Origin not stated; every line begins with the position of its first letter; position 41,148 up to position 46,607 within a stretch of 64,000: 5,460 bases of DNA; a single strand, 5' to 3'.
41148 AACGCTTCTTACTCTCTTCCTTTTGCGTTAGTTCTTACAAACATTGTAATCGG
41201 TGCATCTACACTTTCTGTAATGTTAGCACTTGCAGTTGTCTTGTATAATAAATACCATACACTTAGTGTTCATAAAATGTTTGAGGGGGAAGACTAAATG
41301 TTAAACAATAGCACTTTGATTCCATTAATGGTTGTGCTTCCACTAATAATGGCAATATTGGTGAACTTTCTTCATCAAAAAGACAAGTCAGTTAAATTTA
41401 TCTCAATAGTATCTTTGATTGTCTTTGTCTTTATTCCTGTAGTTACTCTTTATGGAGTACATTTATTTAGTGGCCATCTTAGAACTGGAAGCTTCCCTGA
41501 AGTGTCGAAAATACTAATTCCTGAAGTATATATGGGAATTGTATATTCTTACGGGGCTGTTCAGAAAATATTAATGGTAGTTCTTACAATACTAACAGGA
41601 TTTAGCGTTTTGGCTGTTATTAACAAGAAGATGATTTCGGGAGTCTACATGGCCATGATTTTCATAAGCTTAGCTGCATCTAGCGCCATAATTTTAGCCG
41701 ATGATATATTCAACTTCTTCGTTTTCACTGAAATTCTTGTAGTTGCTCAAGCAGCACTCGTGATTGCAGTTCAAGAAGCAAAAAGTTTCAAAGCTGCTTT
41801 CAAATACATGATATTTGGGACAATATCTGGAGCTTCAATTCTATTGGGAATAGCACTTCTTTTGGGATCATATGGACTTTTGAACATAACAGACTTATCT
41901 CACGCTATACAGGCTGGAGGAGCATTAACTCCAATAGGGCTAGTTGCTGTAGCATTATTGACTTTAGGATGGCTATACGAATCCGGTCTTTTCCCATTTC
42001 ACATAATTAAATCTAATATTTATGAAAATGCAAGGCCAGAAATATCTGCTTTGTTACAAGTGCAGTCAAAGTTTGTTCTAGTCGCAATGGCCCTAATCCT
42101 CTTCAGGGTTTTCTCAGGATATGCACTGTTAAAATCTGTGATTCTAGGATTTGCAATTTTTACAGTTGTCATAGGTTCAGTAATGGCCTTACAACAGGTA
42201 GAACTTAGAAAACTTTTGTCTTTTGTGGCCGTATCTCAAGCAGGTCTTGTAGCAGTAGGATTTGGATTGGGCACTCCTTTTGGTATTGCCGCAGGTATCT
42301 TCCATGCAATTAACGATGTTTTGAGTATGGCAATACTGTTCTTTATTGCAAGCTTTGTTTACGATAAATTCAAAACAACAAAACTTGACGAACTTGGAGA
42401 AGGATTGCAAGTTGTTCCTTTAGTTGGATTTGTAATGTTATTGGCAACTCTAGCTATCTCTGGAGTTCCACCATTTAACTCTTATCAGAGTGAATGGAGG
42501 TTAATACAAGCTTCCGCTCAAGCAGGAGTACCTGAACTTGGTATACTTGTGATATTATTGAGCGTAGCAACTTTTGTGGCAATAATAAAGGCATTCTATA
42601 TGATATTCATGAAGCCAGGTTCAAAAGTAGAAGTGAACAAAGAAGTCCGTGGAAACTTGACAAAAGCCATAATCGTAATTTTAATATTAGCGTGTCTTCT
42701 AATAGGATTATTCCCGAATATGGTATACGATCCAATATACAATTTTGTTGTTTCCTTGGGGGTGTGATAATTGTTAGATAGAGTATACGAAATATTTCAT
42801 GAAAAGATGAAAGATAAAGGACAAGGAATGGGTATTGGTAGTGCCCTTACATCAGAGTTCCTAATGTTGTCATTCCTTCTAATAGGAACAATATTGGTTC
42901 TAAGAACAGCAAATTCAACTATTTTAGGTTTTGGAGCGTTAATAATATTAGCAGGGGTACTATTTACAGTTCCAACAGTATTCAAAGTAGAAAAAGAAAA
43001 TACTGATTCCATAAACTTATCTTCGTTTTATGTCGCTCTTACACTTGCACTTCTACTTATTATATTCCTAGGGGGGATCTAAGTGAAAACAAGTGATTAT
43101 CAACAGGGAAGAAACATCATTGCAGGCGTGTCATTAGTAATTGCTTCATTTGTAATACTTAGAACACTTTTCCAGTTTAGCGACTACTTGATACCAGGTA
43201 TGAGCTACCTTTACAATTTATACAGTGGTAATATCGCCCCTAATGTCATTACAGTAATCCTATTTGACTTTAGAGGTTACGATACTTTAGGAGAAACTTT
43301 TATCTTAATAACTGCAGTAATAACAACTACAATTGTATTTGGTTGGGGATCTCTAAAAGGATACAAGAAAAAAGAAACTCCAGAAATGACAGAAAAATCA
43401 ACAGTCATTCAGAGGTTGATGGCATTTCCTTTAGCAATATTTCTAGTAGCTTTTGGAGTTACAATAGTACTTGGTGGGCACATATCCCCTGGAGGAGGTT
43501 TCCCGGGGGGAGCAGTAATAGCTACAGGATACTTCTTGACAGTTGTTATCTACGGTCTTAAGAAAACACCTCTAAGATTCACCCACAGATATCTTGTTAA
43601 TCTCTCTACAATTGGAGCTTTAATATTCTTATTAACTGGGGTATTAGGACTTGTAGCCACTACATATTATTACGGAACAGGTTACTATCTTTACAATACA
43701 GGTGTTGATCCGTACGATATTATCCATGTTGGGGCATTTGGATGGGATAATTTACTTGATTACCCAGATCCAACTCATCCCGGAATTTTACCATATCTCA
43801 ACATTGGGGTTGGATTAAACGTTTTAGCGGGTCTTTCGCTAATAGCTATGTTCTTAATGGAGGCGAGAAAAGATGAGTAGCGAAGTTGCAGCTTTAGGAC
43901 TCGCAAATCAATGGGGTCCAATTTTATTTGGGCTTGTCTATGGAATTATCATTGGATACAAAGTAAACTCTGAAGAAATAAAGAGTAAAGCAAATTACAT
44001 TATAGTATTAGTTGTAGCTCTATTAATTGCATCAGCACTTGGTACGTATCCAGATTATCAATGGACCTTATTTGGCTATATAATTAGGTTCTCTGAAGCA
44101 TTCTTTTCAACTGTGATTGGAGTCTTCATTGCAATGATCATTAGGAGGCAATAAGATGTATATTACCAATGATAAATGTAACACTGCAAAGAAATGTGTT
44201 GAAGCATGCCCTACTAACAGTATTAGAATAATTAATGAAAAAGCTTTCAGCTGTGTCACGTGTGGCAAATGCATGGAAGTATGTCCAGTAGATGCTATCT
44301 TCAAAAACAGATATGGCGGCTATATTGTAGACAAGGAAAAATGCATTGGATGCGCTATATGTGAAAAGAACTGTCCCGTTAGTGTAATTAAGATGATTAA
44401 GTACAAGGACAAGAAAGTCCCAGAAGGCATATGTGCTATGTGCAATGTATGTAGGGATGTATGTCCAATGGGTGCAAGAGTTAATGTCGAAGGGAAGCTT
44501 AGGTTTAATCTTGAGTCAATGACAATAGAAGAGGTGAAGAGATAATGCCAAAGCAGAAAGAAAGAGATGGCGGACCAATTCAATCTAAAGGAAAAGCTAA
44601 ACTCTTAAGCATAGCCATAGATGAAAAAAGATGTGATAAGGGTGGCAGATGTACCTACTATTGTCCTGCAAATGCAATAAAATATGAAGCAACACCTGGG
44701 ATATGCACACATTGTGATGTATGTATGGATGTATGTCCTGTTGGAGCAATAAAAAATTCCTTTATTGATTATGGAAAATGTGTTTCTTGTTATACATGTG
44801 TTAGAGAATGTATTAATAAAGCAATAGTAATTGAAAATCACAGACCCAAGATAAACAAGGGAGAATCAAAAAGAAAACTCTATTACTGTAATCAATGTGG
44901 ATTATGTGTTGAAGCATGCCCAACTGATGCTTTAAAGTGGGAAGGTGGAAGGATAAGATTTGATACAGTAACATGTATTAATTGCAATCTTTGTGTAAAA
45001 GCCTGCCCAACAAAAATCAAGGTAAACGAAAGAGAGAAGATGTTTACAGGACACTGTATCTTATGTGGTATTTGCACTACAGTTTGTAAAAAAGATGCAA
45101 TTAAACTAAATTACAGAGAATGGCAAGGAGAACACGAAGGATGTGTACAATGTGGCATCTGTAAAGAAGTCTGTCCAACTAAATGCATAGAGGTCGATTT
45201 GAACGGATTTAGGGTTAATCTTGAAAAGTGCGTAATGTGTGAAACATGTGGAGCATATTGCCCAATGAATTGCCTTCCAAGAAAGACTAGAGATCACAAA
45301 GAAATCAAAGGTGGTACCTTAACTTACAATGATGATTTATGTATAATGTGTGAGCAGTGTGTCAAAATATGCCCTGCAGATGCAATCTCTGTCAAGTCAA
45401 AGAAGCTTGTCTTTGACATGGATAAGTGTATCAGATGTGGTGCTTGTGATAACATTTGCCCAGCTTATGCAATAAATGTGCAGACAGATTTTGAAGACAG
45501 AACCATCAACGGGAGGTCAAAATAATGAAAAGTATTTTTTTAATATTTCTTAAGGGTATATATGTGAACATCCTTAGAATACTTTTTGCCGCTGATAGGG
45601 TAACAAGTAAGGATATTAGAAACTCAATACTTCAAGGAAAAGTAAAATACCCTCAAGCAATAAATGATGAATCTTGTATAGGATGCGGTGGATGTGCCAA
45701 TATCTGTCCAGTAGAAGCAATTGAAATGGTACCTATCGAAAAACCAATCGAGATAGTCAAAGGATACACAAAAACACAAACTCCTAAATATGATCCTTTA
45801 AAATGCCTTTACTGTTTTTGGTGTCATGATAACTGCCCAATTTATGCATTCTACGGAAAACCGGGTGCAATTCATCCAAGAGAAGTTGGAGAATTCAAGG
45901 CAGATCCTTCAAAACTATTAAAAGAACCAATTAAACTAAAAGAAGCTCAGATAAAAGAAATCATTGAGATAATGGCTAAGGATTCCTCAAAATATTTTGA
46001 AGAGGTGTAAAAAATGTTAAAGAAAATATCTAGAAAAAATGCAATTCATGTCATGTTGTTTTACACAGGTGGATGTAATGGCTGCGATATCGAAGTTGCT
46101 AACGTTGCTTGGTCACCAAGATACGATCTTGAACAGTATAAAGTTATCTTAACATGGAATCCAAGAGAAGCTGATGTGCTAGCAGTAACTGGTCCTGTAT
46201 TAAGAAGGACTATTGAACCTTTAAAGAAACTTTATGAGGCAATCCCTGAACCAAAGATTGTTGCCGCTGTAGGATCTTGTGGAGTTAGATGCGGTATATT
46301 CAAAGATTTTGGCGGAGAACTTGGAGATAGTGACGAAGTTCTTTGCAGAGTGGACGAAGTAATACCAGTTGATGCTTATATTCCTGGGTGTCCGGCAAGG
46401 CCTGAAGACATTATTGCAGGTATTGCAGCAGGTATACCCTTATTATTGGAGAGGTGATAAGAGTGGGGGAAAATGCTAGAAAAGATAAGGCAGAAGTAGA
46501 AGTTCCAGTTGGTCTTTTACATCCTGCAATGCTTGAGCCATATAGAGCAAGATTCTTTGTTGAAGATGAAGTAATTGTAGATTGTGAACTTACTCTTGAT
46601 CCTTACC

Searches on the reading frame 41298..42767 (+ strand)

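Call 44: search_protein_families(library=pfam, proteins=[window:41298-42767:+], max_evalue=0.000001)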
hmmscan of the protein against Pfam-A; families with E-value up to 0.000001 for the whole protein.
window:41298-42767:+ (489 aa): 2 families
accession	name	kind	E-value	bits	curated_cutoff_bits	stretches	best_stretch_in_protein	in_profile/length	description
PF00361.26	Proton_antipo_M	-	3.4e-33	115.5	21.5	1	134-421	1-290/294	NADH:quinone oxidoreductase/Mrp antiporter, TM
PF10125.14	NADHdeh_related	-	4.3e-12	46.4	27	1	120-267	73-214/218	NADH dehydrogenase I, subunit N related protein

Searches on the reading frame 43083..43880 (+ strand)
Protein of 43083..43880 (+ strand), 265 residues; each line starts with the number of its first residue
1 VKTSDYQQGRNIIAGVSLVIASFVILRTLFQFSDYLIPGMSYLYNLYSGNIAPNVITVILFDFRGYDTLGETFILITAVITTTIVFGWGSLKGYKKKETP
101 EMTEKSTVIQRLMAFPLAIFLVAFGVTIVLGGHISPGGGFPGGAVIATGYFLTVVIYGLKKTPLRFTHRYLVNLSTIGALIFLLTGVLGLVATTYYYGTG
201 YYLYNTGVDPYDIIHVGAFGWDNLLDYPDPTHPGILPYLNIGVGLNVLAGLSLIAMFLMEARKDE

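Call 81: search_protein_families(library=pfam, proteins=[window:43083-43880:+], max_evalue=0.00001)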
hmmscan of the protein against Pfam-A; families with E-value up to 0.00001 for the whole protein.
window:43083-43880:+ (265 aa): 2 families
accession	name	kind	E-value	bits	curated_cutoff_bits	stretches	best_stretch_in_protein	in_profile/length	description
PF04039.18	MnhB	-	6.7e-19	68.8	22.5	1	111-252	3-126/127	Domain related to MnhB subunit of Na+/H+ antiporter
PF20501.3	MbhE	-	6.2e-08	33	27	1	12-81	11-76/98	MBH, subunit E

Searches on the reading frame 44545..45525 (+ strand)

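Call 44: search_protein_families(library=pfam, proteins=[window:44545-45525:+], max_evalue=0.000001)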
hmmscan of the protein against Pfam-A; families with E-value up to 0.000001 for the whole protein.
window:44545-45525:+ (326 aa): 14 families
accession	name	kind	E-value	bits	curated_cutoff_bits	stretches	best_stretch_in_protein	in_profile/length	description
PF00037.32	Fer4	-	1.3e-51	170.9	21.1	1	260-282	2-24/24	4Fe-4S binding domain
PF12838.12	Fer4_7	-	1.4e-37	128.4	27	3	115-158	2-52/52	4Fe-4S dicluster domain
PF12837.12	Fer4_6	-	1.1e-34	117.2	25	0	260-281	3-24/24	4Fe-4S binding domain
PF13237.11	Fer4_10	-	1.9e-33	114.6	25.5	2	260-306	3-53/53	4Fe-4S dicluster domain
PF13187.11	Fer4_9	-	9.2e-31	106.1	27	2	78-129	1-51/52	4Fe-4S dicluster domain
PF13484.11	Fer4_16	-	7.1e-30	104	30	0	115-133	2-20/66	4Fe-4S double cluster binding domain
PF12797.12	Fer4_2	-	1.2e-29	100.5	24.5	0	287-307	2-22/22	4Fe-4S binding domain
PF14697.11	Fer4_21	-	3.9e-28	97.8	35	2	262-310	4-57/59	4Fe-4S dicluster domain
PF12800.12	Fer4_4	-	1.4e-19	68.8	24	0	114-127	3-16/17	4Fe-4S binding domain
PF13183.11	Fer4_8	-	2.1e-19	70.3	27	0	292-312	2-22/68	4Fe-4S dicluster domain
PF12798.12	Fer4_3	-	6.3e-15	55.1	27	0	54-68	1-15/15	4Fe-4S binding domain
PF13534.11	Fer4_17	-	1e-12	48.8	22.2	0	144-164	2-22/61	4Fe-4S dicluster domain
PF25160.1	LdpA_Fe-S-bd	-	9.2e-12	45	27.6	0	269-313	5-46/49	LdpA Fe-S cluster-binding domain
PF13746.11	Fer4_18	-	5.6e-10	39.9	27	0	141-183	58-97/114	4Fe-4S dicluster domain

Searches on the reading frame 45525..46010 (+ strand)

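Call 81: search_protein_families(library=pfam, proteins=[window:45525-46010:+], max_evalue=0.00001)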
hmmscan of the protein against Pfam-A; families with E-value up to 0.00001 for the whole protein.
window:45525-46010:+ (161 aa): 8 families
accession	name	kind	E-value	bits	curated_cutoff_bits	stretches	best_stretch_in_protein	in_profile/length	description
PF12838.12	Fer4_7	-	2.9e-09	37.7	27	1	50-105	1-49/52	4Fe-4S dicluster domain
PF00037.32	Fer4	-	7.2e-09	35.5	21.1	1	46-67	3-24/24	4Fe-4S binding domain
PF14697.11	Fer4_21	-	1.6e-08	35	35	1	40-68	30-59/59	4Fe-4S dicluster domain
PF13183.11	Fer4_8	-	3e-08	34.5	27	0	49-63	3-17/68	4Fe-4S dicluster domain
PF13237.11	Fer4_10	-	7.1e-08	32.7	25.5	0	46-105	4-53/53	4Fe-4S dicluster domain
PF13187.11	Fer4_9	-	1e-07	32.3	27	0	51-105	2-48/52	4Fe-4S dicluster domain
PF12837.12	Fer4_6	-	1.2e-07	31.8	25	0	46-66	4-24/24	4Fe-4S binding domain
PF13484.11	Fer4_16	-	3.2e-07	31.5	30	0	51-69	2-20/66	4Fe-4S double cluster binding domain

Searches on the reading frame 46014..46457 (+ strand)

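Call 81: search_protein_families(library=pfam, proteins=[window:46014-46457:+], max_evalue=0.00001)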
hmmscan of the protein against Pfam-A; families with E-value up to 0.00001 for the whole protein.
window:46014-46457:+ (147 aa): 1 family
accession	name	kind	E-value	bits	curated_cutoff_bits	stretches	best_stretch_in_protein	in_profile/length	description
PF01058.29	Oxidored_q6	-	3.3e-27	95.2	27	1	21-139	1-127/128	NADH ubiquinone oxidoreductase, 20 Kd subunit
